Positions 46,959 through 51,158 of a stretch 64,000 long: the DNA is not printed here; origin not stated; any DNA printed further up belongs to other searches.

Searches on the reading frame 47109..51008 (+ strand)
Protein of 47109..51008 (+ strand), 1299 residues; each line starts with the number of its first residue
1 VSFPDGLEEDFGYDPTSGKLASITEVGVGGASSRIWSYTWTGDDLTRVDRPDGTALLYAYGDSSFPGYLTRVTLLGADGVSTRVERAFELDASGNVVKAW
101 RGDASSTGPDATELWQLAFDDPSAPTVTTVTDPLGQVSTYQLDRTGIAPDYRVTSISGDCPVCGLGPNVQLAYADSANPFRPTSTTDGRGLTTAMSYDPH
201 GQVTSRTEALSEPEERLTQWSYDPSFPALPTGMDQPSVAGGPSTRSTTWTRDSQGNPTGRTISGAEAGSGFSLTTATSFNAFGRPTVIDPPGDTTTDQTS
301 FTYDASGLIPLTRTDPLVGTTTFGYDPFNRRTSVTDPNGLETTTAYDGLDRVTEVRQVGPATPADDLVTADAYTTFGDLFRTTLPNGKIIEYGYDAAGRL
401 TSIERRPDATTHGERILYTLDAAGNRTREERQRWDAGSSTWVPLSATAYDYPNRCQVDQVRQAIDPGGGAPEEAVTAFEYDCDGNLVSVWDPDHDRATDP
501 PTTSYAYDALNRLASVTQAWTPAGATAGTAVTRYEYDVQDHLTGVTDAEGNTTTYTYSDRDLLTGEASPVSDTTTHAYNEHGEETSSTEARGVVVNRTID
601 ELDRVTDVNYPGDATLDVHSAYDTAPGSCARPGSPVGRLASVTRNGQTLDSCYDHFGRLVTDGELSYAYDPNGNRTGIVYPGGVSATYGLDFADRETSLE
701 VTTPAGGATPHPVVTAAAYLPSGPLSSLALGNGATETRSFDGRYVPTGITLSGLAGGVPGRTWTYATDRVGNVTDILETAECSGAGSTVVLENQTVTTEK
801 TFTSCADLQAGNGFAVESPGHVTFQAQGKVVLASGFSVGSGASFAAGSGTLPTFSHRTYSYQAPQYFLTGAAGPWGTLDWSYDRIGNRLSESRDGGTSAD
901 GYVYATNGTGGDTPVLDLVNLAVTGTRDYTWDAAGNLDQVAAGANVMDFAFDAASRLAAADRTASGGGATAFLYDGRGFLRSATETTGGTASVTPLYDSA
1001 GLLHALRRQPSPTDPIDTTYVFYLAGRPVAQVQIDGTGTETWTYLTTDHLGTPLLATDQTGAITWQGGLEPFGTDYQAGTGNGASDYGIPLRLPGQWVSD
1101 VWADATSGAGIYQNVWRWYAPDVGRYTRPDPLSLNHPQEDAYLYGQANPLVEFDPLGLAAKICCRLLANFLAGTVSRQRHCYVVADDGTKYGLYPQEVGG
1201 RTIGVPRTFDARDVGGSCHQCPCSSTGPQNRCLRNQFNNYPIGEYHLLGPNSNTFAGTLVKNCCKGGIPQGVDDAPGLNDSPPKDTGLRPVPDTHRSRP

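Call 16: search_protein_families(library=pfam, proteins=[window:47109-51008:+], max_evalue=0.001)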
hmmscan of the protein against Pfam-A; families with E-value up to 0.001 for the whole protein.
window:47109-51008:+ (1299 aa): 2 families
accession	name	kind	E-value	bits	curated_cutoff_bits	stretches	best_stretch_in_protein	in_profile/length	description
PF05593.20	RHS_repeat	-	4.6e-43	145.2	22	7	303-339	1-36/38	RHS Repeat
PF03527.20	RHS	-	4.2e-07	30.1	27.9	1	1044-1073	3-32/38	RHS protein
